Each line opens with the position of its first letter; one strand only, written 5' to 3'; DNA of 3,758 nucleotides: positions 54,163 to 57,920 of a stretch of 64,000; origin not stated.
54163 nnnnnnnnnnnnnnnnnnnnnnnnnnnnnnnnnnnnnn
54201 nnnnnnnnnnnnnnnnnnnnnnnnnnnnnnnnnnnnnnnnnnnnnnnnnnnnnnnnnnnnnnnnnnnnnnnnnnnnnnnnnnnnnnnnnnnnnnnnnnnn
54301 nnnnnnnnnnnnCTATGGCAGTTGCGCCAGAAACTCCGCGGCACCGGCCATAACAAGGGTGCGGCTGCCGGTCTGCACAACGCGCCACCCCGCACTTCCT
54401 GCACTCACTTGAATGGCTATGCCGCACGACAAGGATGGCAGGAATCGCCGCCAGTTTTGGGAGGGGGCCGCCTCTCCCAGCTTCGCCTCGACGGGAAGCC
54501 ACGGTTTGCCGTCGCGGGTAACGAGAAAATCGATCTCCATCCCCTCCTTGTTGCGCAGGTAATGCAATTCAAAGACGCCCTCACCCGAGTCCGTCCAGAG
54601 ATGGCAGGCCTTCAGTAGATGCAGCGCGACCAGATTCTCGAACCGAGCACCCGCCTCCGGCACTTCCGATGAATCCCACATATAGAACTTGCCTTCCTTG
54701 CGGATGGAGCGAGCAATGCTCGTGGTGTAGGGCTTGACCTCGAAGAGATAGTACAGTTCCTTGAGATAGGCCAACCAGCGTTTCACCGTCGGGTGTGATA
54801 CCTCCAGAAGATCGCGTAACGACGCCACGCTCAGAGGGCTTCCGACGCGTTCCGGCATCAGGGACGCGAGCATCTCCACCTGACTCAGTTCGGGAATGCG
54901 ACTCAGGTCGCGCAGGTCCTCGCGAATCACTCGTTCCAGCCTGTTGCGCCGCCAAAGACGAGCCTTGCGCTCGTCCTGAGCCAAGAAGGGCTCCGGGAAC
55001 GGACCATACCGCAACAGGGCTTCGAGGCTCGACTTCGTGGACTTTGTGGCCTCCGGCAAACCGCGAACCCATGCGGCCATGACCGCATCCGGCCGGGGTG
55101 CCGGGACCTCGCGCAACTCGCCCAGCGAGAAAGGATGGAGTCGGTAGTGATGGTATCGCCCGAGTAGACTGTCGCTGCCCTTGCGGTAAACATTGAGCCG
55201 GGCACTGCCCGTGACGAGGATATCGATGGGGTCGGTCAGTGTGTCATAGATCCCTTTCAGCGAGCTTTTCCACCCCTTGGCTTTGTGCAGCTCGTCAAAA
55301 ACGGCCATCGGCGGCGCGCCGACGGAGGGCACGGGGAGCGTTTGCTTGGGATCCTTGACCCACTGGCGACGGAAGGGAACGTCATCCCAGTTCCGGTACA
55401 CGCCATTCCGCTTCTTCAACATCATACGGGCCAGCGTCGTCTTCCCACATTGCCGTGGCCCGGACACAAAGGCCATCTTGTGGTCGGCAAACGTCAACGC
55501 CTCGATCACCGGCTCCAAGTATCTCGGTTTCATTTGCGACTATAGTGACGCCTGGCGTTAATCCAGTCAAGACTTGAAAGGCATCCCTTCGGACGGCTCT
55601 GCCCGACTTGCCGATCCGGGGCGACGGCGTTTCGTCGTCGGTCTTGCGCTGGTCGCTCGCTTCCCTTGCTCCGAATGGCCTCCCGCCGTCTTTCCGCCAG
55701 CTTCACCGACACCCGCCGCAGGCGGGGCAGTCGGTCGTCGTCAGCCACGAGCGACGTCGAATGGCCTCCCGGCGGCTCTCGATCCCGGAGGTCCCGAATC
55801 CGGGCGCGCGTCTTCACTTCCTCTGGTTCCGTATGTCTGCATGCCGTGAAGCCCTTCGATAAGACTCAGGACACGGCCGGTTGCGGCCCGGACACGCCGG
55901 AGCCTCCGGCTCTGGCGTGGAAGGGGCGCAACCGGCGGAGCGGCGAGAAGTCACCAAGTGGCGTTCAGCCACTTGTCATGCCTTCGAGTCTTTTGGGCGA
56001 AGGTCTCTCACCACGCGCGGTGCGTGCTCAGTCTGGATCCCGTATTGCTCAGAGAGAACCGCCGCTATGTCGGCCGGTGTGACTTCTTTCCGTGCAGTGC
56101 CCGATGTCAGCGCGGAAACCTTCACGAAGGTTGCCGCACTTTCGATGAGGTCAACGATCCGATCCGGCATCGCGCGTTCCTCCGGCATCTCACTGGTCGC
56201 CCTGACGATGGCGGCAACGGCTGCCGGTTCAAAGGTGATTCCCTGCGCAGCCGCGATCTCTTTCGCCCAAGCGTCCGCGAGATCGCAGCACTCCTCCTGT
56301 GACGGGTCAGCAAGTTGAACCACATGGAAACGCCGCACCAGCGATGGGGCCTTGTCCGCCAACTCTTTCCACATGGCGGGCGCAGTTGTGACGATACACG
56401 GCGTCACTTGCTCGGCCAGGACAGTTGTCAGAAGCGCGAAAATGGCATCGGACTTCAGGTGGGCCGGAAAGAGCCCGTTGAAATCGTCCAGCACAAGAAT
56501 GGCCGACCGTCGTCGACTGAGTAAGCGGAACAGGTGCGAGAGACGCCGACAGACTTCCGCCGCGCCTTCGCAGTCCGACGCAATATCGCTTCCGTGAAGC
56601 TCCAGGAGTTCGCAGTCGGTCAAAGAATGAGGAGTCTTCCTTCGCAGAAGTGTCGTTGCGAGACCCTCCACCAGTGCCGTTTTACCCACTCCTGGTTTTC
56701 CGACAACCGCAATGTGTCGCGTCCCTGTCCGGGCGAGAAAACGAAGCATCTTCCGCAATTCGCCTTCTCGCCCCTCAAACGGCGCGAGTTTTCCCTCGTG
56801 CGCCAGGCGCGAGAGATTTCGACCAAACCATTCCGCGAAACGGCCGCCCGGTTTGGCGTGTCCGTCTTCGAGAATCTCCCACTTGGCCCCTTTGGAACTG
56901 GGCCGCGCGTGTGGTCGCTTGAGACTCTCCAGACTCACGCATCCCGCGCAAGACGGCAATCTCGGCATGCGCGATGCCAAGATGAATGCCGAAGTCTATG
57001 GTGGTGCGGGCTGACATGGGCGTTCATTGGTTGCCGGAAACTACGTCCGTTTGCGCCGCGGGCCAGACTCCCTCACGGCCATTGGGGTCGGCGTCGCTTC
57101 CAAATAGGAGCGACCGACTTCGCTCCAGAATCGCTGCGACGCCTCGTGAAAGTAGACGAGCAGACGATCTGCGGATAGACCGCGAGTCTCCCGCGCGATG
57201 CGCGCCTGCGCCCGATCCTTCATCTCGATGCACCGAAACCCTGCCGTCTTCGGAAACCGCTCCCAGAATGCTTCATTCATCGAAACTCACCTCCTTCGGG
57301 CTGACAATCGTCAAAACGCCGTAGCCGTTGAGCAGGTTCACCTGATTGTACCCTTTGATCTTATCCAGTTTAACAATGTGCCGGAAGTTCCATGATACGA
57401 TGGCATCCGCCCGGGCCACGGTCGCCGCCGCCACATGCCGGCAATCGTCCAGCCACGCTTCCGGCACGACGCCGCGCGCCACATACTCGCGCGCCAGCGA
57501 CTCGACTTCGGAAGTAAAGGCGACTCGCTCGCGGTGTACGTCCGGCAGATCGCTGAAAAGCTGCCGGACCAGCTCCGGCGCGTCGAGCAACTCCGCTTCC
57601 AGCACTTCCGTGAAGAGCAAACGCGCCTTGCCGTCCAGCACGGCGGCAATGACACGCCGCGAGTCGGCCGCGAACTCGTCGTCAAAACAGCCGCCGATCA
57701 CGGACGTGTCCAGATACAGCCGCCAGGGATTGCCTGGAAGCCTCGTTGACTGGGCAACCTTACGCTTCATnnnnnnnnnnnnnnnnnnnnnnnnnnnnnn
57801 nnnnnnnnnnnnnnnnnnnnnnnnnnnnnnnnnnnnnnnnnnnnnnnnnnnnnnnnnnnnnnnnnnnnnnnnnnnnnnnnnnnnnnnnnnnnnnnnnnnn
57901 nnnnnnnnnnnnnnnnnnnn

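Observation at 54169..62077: ~7.9-kb accessory island at the 3' side of tRNA-Ser(CGA), bounded by a 58-bp imperfect direct repeat, without an integrase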

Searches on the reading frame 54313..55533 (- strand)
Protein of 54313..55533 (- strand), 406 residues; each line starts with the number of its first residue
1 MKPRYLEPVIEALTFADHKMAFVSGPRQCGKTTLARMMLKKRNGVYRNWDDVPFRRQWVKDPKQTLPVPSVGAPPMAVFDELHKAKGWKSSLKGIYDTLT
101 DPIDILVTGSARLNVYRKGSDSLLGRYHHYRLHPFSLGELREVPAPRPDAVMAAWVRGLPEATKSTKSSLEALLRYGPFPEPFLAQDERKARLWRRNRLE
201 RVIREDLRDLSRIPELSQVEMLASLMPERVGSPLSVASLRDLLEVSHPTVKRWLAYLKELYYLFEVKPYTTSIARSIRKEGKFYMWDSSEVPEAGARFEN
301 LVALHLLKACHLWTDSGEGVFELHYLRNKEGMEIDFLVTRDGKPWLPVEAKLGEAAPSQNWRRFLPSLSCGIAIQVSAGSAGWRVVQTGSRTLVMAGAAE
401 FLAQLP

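Call 7: search_protein_families(library=pfam, proteins=[window:54313-55533:-], max_evalue=0.01)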
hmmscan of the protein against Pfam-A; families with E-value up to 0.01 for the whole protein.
window:54313-55533:- (406 aa): 3 families
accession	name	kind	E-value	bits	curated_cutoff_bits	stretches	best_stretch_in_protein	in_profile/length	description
PF13635.12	DUF4143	-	1.1e-24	87.4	28.1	1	205-352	2-159/160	Domain of unknown function (DUF4143)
PF13173.12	AAA_14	-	1.1e-23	84.1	27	1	18-140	2-128/129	AAA domain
PF00931.28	NB-ARC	-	0.0015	18.3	23.5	0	6-52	5-52/248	NB-ARC domain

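Call 14: find_encoding_contigs(protein=window:54313-55533:-, flank=10000, max_places=10)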
Protein window:54313-55533:- (406 aa): 3 contigs read that carry it; 3 places shown.
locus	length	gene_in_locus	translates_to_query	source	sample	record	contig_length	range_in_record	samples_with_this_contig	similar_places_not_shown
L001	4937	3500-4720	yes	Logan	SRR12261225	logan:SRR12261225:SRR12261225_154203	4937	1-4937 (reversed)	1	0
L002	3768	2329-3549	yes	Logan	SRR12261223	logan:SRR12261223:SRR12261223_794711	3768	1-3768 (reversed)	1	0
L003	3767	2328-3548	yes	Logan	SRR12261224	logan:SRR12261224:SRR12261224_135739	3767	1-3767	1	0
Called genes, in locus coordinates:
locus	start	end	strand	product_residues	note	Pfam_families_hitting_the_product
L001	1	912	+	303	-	?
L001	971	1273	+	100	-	PF01909:NTP_transf_2, PF18765:Polbeta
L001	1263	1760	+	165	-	-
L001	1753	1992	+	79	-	-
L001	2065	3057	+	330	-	PF20703:nSTAND1, PF01637:ATPase_2 (faint), PF13191:AAA_16 (weak), PF00004:AAA, PF05729:NACHT (weak)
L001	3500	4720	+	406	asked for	PF13173:AAA_14, PF13635:DUF4143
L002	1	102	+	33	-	?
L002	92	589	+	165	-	-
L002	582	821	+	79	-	-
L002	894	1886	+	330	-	PF20703:nSTAND1, PF01637:ATPase_2 (faint), PF13191:AAA_16 (weak), PF00004:AAA, PF05729:NACHT (weak)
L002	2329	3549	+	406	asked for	PF13173:AAA_14, PF13635:DUF4143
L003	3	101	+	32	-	?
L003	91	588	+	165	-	-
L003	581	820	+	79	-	-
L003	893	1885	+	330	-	PF20703:nSTAND1, PF01637:ATPase_2 (faint), PF13191:AAA_16 (weak), PF00004:AAA, PF05729:NACHT (weak)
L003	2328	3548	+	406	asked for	PF13173:AAA_14, PF13635:DUF4143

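Call 32: search_protein_families(library=padloc, proteins=[window:54313-55533:-], max_evalue=0.01)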
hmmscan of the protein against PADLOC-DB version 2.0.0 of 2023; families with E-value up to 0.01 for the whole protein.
window:54313-55533:- (406 aa): 7 families
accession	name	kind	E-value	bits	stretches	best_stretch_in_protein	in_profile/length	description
PDLC04790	PDC-S01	-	2.6e-55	185.9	1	3-363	13-378/422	-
PDLC04789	PDC-S01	-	6.2e-40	135.4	1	1-359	1-347/375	-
PDLC04787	PDC-S01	-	1.4e-34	117.6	1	17-343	26-349/412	-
PDLC04791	PDC-S01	-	7.4e-18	62.4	1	9-142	10-152/395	-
PDLC04786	PDC-S01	-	8.5e-10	35.9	2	294-379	338-413/439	-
PDLC04792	PDC-S01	-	1.1e-07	28.8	1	287-356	329-388/452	-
PDLC04788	PDC-S01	-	0.00038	17.5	0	295-389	329-419/448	-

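Call 33: search_protein_families(library=ncbifam, proteins=[window:54313-55533:-], max_evalue=0.01)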
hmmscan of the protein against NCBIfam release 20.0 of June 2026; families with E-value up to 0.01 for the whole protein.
window:54313-55533:- (406 aa): 0 families

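Call 43: list_cluster_members(proteins=[P0001, P0121, window:54313-55533:-, window:61573-61779:-, window:59895-61571:-, window:57760-58062:-, window:57273-57770:-, window:55988-56980:-, window:53213-53785:+])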
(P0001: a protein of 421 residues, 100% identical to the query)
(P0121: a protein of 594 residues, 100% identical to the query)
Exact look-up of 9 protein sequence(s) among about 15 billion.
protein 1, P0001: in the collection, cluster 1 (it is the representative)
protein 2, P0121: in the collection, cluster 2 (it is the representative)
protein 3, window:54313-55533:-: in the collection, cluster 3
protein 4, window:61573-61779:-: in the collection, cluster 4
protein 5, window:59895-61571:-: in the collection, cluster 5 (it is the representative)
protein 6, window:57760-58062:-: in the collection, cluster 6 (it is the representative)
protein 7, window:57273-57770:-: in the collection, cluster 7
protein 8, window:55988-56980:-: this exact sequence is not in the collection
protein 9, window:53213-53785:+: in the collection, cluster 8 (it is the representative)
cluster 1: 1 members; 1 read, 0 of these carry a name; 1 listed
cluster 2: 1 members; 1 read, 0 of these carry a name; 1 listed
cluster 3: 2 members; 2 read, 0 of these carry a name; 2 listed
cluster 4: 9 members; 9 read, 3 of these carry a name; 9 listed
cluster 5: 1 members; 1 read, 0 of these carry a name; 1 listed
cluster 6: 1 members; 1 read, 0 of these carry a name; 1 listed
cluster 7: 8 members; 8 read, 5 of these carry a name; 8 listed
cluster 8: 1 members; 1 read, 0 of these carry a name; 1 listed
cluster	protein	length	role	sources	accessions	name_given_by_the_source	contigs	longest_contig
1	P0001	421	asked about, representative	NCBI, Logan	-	-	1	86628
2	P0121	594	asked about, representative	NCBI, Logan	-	-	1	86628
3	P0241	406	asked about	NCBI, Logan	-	-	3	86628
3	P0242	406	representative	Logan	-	-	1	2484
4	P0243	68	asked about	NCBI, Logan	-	-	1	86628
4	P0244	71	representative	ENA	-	-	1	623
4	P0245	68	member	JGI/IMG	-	excisionase family DNA binding protein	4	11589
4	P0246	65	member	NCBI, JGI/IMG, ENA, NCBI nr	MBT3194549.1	MAG: helix-turn-helix domain-containing protein [Verrucomicrobia bacterium] | excisionase family DNA binding protein | helix-turn-helix domain-containing protein [Verrucomicrobiota bacterium]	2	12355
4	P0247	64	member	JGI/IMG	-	excisionase family DNA binding protein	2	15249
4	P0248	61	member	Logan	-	-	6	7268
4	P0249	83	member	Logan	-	-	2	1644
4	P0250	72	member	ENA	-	-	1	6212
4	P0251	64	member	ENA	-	-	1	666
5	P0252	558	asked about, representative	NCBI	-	-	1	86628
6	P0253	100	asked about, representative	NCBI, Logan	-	-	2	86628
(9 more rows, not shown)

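Call 60: search_protein_families(library=phrogs, proteins=[window:54313-55533:-], max_evalue=0.001)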
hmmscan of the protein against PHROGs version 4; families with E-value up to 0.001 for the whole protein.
window:54313-55533:- (406 aa): 0 families

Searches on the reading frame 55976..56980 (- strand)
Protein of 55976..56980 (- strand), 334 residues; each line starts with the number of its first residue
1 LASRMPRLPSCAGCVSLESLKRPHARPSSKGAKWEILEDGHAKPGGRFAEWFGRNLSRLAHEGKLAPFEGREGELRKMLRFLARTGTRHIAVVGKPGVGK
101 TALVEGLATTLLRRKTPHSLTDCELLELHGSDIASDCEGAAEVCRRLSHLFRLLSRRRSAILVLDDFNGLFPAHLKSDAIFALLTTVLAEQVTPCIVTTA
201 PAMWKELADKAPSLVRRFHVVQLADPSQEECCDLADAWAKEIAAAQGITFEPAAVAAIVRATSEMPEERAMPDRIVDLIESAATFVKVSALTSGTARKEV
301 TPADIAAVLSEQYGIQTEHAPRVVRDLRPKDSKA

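Call 7: search_protein_families(library=pfam, proteins=[window:55976-56980:-], max_evalue=0.01)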
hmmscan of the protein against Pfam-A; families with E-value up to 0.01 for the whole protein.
window:55976-56980:- (334 aa): 10 families
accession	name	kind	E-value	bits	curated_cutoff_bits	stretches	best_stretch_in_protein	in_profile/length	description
PF13191.12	AAA_16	-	2.2e-09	38.5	32.6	1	68-174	2-148/167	AAA ATPase domain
PF00004.35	AAA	-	1.2e-08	35.9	21.2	1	92-197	3-104/131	ATPase family associated with various cellular activities (AAA)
PF20703.3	nSTAND1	-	9.6e-08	32.5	27.1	1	67-267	15-224/379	Novel STAND NTPase 1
PF05729.18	NACHT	-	5.2e-07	30.1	26.7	1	89-224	2-152/167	NACHT domain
PF01637.24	ATPase_2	-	1.2e-05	25.7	33.2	1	69-245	2-201/225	ATPase domain predominantly from Archaea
PF20720.3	nSTAND3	-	2.3e-05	24.6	27.2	1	87-215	17-126/155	Novel STAND NTPase 3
PF13401.12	AAA_22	-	9.3e-05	23.2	27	1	86-184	4-104/130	AAA domain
PF17871.7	AAA_lid_9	-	0.001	19.4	22.8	1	227-299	1-73/104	AAA lid domain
PF01580.24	FtsK_SpoIIIE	-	0.0036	17.2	24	1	82-120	34-72/221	FtsK/SpoIIIE family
PF00931.28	NB-ARC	-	0.0083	15.8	23.5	0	72-105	2-36/248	NB-ARC domain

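Call 32: search_protein_families(library=padloc, proteins=[window:55988-56980:-], max_evalue=0.01)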
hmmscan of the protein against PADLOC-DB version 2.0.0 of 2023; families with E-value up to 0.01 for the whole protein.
window:55988-56980:- (331 aa): 4 families
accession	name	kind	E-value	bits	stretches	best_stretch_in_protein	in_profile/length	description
PDLC04140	mad8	-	2.9e-06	25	1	87-117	27-57/314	mads_8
PDLC00915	TRIP13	-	0.00024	18.6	1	90-168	66-143/302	TRIP13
PDLC04232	IetA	-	0.00039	17.9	0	77-249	106-269/330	-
PDLC01515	Csx3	-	0.0061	14.2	1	87-117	6-36/183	"CAS-I,CAS-III; associated"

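Call 33: search_protein_families(library=ncbifam, proteins=[window:55988-56980:-], max_evalue=0.01)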
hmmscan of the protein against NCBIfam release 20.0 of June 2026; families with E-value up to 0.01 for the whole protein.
window:55988-56980:- (331 aa): 16 families
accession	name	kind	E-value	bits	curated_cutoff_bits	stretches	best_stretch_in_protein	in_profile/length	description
TIGR02639.1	ClpA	equivalog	2.2e-35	122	993.15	1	38-317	157-437/734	ATP-dependent Clp protease ATP-binding subunit ClpA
TIGR03345.1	VI_ClpV1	equivalog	1.4e-31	109.6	884.95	1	41-296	162-420/852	type VI secretion system ATPase TssH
TIGR03346.1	chaperone_ClpB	equivalog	3e-28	98.6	1232.1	1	50-290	157-400/853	ATP-dependent chaperone ClpB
NF008263.0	PRK11034.1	equivalog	7e-27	93.6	1350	1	49-311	169-432/758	ATP-dependent Clp protease ATP-binding subunit ClpA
NF033607.0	disagg_AAA_ClpG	exception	6.3e-24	83.9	1900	1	50-312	245-511/932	AAA family protein disaggregase ClpG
NF008118.0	PRK10865.1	equivalog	2.3e-23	82.1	1417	1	53-288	165-403/857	ATP-dependent chaperone ClpB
NF033606.1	heat_AAA_ClpK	exception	6.2e-21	74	1900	1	50-300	266-521/949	heat shock survival AAA family ATPase ClpK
NF003229.0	PRK04195.1-5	equivalog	1.6e-06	27.2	280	1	88-288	45-218/413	replication factor C large subunit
TIGR02928.1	TIGR02928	subfamily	0.00034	19.6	181.3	0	68-147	17-99/366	orc1/cdc6 family replication initiation protein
NF038214.1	IS21_help_AAA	equivalog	0.00051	19.8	200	1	81-199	86-190/232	IS21-like element helper ATPase IstB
TIGR02868.1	CydC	equivalog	0.0011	17.8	329.05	1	81-151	356-421/530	thiol reductant ABC exporter subunit CydC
TIGR03420.1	DnaA_homol_Hda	equivalog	0.0013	18.3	194.8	0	75-144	25-95/226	DnaA regulatory inactivator Hda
NF033453.1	BREX_3_BrxF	hypoth_equivalog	0.0044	16.7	50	0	74-183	3-104/149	BREX-3 system P-loop-containing protein BrxF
NF040586.1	FxSxx_TPR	equivalog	0.0046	15.5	300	1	66-104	6-42/830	FxSxx-COOH system tetratricopeptide repeat protein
TIGR00750.1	lao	equivalog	0.0049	16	240.75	1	78-114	24-61/300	methylmalonyl Co-A mutase-associated GTPase MeaB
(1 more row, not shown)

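Call 59: search_solved_structures(query=window:55988-56980:-, max_evalue=0.001)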
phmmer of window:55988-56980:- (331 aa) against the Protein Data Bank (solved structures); distinct sequences matched with E-value up to 0.001: 44.
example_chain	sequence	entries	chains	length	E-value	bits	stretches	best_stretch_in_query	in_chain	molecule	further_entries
9if4_A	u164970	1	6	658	2.2e-29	105.9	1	50-299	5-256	ATP-dependent Clp protease ATP-binding subunit ClpC1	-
8a8u_A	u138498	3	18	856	2.7e-29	105.6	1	49-299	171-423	ATP-dependent Clp protease ATP-binding subunit ClpC1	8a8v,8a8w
8ycx_A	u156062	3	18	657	7.8e-29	104.1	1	50-300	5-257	ATP-dependent Clp protease ATP-binding subunit ClpC1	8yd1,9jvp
1qvr_A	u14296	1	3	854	2.9e-28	102.2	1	31-291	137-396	ClpB protein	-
4hse_A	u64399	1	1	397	1.7e-27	99.7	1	40-291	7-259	Chaperone protein ClpB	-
5zui_A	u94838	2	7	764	3.1e-27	98.9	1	55-289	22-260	Heat Shock Protein 104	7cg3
8xon_S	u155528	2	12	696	4.3e-27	98.4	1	49-309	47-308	NDP-hexose 4-ketoreductase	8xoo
5d4w_A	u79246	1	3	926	1e-26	97.2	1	54-289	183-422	Putative heat shock protein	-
6em8_A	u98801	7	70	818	3.2e-26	95.6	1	52-310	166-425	ATP-dependent Clp protease ATP-binding subunit ClpC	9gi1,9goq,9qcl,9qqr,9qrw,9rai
6em9_A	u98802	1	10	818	3.2e-26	95.6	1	52-310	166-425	ATP-dependent Clp protease ATP-binding subunit ClpC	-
3j3s_A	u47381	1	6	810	3.1e-25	92.3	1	52-301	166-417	Negative regulator of genetic competence ClpC/MecB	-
7uiv_A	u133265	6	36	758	4.9e-25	91.7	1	45-311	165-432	ATP-dependent Clp protease ATP-binding subunit ClpA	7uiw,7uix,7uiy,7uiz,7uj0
6w1z_A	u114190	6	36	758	6e-25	91.4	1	47-311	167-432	ATP-dependent Clp protease ATP-binding subunit ClpA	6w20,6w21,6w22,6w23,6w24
1ksf_X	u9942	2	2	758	6.1e-25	91.4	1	47-311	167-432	ATP-DEPENDENT CLP PROTEASE ATP-BINDING SUBUNIT CLPA | ClpA protein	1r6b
3j3t_A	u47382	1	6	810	9.3e-25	90.8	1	52-301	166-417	Negative regulator of genetic competence ClpC/MecB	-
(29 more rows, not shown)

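Call 60: search_protein_families(library=phrogs, proteins=[window:55988-56980:-], max_evalue=0.001)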
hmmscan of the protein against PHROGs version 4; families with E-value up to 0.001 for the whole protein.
window:55988-56980:- (331 aa): 4 families
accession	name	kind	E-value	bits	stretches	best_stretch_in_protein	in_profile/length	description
phrog_4871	-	other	6.9e-42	144.8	1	40-318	166-447/764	ATP-dependent protease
phrog_168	-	DNA, RNA and nucleotide metabolism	5.3e-05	24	1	77-261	32-195/314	clamp loader of DNA polymerase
phrog_6841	-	unknown function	6.5e-05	23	0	69-110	37-77/470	-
phrog_5846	-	DNA, RNA and nucleotide metabolism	0.00052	20.4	1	87-299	38-235/380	clamp loader of DNA polymerase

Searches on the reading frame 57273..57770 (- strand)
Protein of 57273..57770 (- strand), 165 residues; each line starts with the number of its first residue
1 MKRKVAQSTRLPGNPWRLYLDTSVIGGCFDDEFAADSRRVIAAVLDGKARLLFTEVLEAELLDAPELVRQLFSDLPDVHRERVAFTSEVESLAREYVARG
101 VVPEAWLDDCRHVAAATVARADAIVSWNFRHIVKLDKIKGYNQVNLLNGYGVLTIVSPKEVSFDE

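Call 7: search_protein_families(library=pfam, proteins=[window:57273-57770:-], max_evalue=0.01)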
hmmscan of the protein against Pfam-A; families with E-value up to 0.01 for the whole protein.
window:57273-57770:- (165 aa): 1 family
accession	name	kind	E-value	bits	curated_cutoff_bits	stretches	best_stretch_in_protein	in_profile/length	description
PF13470.12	PIN_3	-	0.0005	21.3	27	1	18-129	2-114/115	PIN domain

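Call 32: search_protein_families(library=padloc, proteins=[window:57273-57770:-], max_evalue=0.01)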
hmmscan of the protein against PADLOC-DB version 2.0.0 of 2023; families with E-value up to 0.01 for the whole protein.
window:57273-57770:- (165 aa): 0 families

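Call 33: search_protein_families(library=ncbifam, proteins=[window:57273-57770:-], max_evalue=0.01)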
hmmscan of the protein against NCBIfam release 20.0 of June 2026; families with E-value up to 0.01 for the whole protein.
window:57273-57770:- (165 aa): 0 families

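Call 56: search_protein_families(library=pfam, proteins=[window:57273-57770:-], max_evalue=1)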
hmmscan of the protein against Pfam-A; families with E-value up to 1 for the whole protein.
window:57273-57770:- (165 aa): 1 family
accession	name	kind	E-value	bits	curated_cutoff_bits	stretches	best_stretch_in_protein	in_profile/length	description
PF13470.12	PIN_3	-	0.0005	21.3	27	1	18-129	2-114/115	PIN domain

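Call 58: search_solved_structures(query=window:57273-57770:-, max_evalue=1)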
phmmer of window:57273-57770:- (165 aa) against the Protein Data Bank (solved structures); distinct sequences matched with E-value up to 1: 1.
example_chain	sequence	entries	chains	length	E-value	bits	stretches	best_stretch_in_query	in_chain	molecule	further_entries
4ml8_A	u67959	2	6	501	0.8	12.8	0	92-160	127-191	Cytokinin oxidase 2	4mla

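Call 60: search_protein_families(library=phrogs, proteins=[window:57273-57770:-], max_evalue=0.001)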
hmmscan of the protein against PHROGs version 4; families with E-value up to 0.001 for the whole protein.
window:57273-57770:- (165 aa): 0 families
